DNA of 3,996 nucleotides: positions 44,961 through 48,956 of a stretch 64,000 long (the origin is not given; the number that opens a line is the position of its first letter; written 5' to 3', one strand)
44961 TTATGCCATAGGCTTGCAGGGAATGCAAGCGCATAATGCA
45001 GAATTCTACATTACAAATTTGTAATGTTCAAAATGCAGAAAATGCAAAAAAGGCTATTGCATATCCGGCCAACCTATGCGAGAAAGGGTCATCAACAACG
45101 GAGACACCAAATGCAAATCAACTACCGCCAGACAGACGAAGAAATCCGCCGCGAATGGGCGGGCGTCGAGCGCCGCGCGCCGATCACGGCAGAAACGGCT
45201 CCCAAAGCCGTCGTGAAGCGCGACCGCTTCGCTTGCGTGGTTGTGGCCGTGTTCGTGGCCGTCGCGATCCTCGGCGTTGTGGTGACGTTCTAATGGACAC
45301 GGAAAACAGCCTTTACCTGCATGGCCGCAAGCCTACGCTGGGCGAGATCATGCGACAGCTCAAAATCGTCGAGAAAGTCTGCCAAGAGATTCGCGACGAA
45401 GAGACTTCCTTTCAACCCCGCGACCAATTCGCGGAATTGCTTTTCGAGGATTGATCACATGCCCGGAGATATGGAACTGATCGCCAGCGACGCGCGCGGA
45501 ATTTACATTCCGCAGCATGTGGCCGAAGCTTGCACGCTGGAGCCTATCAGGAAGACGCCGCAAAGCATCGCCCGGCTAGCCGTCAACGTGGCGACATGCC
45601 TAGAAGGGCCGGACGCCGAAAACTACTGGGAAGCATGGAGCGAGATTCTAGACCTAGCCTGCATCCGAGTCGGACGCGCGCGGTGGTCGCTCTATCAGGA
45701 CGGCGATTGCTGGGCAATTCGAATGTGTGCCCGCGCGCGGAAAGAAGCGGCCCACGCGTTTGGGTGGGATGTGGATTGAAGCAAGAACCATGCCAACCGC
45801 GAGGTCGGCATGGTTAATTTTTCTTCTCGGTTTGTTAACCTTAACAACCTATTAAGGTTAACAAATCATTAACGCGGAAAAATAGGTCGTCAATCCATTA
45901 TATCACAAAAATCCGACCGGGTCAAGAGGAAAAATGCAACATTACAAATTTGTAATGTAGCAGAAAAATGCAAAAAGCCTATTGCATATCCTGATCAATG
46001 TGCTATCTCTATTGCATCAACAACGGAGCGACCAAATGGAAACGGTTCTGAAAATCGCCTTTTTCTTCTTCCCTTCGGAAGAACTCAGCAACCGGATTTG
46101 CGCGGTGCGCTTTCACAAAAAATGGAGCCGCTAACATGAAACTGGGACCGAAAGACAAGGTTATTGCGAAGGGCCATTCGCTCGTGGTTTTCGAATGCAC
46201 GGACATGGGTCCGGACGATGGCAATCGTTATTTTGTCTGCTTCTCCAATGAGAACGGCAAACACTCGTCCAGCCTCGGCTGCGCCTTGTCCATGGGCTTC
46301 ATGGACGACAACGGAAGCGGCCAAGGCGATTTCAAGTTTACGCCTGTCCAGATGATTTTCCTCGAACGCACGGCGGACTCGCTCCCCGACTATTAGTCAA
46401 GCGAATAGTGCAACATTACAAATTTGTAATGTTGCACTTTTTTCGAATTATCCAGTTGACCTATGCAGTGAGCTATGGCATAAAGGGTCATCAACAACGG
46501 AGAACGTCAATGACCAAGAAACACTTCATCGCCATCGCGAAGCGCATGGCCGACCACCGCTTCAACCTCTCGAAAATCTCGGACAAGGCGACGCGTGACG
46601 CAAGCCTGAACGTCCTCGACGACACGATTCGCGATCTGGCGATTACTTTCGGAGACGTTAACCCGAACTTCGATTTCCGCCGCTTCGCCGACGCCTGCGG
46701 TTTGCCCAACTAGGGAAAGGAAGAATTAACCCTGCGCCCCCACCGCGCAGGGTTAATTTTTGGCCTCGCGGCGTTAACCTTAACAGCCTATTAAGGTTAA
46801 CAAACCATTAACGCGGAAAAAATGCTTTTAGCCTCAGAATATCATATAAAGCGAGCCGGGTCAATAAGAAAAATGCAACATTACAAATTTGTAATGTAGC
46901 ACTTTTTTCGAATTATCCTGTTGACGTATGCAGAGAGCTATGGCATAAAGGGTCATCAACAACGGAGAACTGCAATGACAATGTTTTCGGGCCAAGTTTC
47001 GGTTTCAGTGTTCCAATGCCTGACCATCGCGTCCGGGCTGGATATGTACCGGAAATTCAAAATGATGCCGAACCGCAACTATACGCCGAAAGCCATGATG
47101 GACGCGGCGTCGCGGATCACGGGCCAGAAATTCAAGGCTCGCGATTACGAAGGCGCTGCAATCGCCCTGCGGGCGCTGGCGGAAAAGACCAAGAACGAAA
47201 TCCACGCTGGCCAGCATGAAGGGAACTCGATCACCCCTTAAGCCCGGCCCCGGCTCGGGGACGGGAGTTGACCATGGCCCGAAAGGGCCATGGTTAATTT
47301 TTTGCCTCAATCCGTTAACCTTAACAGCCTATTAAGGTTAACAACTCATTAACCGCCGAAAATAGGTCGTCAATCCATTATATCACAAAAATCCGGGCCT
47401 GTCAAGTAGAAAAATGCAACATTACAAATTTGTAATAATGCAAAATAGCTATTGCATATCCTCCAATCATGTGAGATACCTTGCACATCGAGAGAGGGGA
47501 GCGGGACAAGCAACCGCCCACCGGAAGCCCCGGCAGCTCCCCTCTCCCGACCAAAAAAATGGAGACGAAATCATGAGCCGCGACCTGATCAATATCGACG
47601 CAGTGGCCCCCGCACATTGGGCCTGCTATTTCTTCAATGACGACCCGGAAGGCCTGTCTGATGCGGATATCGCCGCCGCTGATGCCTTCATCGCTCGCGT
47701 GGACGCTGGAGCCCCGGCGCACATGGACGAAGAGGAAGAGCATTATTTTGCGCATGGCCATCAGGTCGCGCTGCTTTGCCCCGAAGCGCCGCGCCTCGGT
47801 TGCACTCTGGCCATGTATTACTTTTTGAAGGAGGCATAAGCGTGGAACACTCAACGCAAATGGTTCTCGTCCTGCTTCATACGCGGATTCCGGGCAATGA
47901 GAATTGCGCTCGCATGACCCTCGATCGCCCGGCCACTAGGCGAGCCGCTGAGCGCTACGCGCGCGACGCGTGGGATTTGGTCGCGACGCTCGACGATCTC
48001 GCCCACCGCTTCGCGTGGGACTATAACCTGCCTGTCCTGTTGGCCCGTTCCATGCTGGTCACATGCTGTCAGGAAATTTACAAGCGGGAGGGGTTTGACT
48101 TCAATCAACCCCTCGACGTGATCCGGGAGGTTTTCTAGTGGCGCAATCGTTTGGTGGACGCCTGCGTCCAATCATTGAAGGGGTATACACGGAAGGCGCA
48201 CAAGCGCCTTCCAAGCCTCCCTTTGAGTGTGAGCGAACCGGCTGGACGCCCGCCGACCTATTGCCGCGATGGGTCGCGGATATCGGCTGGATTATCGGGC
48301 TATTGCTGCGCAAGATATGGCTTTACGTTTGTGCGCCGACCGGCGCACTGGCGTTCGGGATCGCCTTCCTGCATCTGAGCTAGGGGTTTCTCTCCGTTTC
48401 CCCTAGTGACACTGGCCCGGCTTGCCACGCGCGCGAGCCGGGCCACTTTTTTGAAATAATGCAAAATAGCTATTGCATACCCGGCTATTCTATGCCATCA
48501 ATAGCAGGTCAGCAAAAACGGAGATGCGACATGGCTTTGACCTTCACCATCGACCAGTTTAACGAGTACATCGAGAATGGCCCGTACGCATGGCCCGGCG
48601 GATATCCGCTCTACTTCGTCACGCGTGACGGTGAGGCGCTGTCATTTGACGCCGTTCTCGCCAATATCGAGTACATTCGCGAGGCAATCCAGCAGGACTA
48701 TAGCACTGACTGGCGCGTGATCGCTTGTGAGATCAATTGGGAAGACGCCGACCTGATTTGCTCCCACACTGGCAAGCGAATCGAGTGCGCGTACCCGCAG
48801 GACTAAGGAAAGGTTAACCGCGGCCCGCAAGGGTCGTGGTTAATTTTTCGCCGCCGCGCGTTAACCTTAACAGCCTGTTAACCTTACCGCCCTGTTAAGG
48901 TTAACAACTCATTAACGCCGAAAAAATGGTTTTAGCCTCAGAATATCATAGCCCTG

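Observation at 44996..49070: Seven copies of a promoter/operator cassette drive an array of small genes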

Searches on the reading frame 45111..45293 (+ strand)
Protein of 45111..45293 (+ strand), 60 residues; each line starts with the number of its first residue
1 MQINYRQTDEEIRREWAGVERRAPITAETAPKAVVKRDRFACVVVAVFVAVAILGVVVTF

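Call 16: search_protein_families(library=phrogs, proteins=[window:45111-45293:+], max_evalue=0.01)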
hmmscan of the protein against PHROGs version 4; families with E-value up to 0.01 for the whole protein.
window:45111-45293:+ (60 aa): 0 families

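Call 17: search_protein_families(library=pfam, proteins=[window:45111-45293:+], max_evalue=0.1)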
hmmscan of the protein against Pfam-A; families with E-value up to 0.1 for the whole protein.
window:45111-45293:+ (60 aa): 0 families

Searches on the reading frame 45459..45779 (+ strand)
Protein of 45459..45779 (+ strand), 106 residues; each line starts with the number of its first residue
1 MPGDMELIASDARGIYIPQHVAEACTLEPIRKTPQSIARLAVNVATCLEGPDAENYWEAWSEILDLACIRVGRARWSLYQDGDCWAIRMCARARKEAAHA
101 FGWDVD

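Call 16: search_protein_families(library=phrogs, proteins=[window:45459-45779:+], max_evalue=0.01)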
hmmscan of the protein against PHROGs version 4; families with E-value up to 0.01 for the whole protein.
window:45459-45779:+ (106 aa): 1 family
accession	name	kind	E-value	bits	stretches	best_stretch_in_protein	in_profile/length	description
phrog_21544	-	unknown function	1e-07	33.4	1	5-102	6-98/110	-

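Call 17: search_protein_families(library=pfam, proteins=[window:45459-45779:+], max_evalue=0.1)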
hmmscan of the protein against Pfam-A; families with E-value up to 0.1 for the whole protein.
window:45459-45779:+ (106 aa): 0 families

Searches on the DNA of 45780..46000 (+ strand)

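Call 36: search_dna_similar(query=window:45780-46000:+, collection=phages, mode=distant, max_rows=15, max_evalue=0.01)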
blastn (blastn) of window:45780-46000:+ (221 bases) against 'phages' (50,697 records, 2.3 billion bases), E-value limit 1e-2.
No match.

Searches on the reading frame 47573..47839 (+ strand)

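Call 16: search_protein_families(library=phrogs, proteins=[window:47573-47839:+], max_evalue=0.01)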
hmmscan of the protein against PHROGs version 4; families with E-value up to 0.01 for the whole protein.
window:47573-47839:+ (88 aa): 0 families

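Call 17: search_protein_families(library=pfam, proteins=[window:47573-47839:+], max_evalue=0.1)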
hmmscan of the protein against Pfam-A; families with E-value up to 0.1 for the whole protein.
window:47573-47839:+ (88 aa): 1 family
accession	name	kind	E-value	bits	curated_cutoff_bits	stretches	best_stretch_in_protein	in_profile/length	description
PF21977.1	DUF6926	-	5.2e-06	27.1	27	1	13-61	5-56/73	Domain of unknown function (DUF6926)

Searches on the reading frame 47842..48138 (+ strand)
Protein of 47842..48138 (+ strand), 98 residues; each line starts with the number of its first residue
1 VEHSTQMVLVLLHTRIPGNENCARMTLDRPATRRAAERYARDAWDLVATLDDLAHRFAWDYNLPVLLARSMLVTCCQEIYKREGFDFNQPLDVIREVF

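Call 16: search_protein_families(library=phrogs, proteins=[window:47842-48138:+], max_evalue=0.01)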
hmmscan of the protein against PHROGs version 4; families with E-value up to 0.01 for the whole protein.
window:47842-48138:+ (98 aa): 0 families

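Call 17: search_protein_families(library=pfam, proteins=[window:47842-48138:+], max_evalue=0.1)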
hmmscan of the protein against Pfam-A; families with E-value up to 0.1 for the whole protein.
window:47842-48138:+ (98 aa): 1 family
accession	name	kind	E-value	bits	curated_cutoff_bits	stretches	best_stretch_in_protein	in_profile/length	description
PF17765.7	MLTR_LBD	-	0.0058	17.1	26.3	1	14-67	42-95/168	MmyB-like transcription regulator ligand binding domain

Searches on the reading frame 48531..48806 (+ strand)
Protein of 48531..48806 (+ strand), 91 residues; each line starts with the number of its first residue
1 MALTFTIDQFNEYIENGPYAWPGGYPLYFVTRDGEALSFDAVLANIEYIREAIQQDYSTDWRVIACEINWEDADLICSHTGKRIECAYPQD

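Call 15: search_protein_families(library=phrogs, proteins=[window:48531-48806:+], max_evalue=0.01)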
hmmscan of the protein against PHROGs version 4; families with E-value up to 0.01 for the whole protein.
window:48531-48806:+ (91 aa): 2 families
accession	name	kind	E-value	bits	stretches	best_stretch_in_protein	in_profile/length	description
phrog_18452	-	DNA, RNA and nucleotide metabolism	1.2e-20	74.6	1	6-89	9-90/98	DNA ligase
phrog_18238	-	unknown function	9.8e-15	55.6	1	23-91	53-121/122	-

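Call 17: search_protein_families(library=pfam, proteins=[window:48531-48806:+], max_evalue=0.1)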
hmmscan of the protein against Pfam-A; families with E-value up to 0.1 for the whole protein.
window:48531-48806:+ (91 aa): 0 families

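Call 102: search_dna_similar(query=window:48531-48806:+, collection=phages, mode=protein, max_rows=20, max_evalue=0.001)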
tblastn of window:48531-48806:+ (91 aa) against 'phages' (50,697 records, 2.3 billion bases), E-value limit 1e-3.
Records with a match: 134; places in all: 160; records where one place covers at least 80% of the query: 34.
Best place of each record, by identity: <60% 134.
By first word of the organism name: Escherichia 38; Vibrio 37; Klebsiella 21; Caulobacter 11; Salmonella 8; Brevundimonas 6; Bertelyvirus 2; Sphingobium 2; Cronobacter 2; Synechococcus 2; and 4 more.
By host as written in the record: Caulobacter vibrioides CB15 13; Vibrio parahaemolyticus 13; Escherichia coli 9; Klebsiella pneumoniae 8; - 7; Brevundimonas pondensis LVF1 4; Klebsiella sp. 4; Vibrio alginolyticus 4; and 51 more.
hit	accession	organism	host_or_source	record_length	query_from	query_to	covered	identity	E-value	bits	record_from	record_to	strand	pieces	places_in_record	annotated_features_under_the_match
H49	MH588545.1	Caulobacter phage CcrPW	Caulobacter vibrioides CB15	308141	6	91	95%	55.8%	2e-26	106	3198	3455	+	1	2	right and left terminal sequences and genes contained within are ... | hypothetical protein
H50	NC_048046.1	Caulobacter phage CcrPW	Caulobacter vibrioides CB15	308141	6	91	95%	55.8%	2e-26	106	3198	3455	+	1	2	right and left terminal sequences and genes contained within are ... | DNA ligase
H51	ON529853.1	Brevundimonas phage vB_BpoS-Bambus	Brevundimonas pondensis LVF1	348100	7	88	90%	52.4%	8e-20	87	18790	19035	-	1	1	hypothetical protein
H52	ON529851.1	Brevundimonas phage vB_BpoS-Marchewka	Brevundimonas pondensis LVF1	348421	7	88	90%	52.4%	1e-19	87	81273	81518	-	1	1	hypothetical protein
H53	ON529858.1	Brevundimonas phage vB_BgoS-Bajun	Brevundimonas goettingensis LVF2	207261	6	91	95%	48.8%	1e-21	92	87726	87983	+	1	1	hypothetical protein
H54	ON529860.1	Brevundimonas phage vB_BpoS-Papperlapapp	Brevundimonas pondensis LVF1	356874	7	84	86%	52.6%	1e-18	84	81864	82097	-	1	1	hypothetical protein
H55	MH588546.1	Caulobacter phage CcrBL9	Caulobacter vibrioides CB15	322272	14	88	82%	53.3%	9e-21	90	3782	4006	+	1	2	right and left terminal repeat sequences and all genes contained ... | hypothetical protein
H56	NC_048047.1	Caulobacter phage CcrBL9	Caulobacter vibrioides CB15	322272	14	88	82%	53.3%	9e-21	90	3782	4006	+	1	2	right and left terminal repeat sequences and all genes contained ... | DNA ligase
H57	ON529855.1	Brevundimonas phage vB_BpoS-Domovoi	Brevundimonas pondensis EIF1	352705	7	84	86%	50.0%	2e-17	81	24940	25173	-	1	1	hypothetical protein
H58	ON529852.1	Brevundimonas phage vB_BpoS-Kabachok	Brevundimonas pondensis LVF1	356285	7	84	86%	50.0%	2e-17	81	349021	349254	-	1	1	hypothetical protein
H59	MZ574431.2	Caulobacter phage J4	Caulobacter vibrioides CB15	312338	23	88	73%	57.6%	4e-18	82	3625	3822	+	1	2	right and left terminal repeat sequences and all genes contained ... | hypothetical protein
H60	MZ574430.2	Caulobacter phage C2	Caulobacter vibrioides CB15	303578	23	88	73%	57.6%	4e-18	82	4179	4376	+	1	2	right and left terminal repeat sequences and all genes contained ... | hypothetical protein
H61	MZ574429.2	Caulobacter phage C1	Caulobacter vibrioides CB15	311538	23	88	73%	57.6%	4e-18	82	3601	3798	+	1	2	right and left terminal repeat sequences and all genes contained ... | hypothetical protein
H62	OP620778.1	Bertelyvirus sp.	Caulobacter vibrioides CB15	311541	23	88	73%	57.6%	4e-18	82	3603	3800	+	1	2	right and left terminal repeat sequences and all genes contained ... | hypothetical protein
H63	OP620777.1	Bertelyvirus sp.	Caulobacter vibrioides CB15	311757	23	88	73%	57.6%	4e-18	82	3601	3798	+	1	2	right and left terminal repeat sequences and all genes contained ... | hypothetical protein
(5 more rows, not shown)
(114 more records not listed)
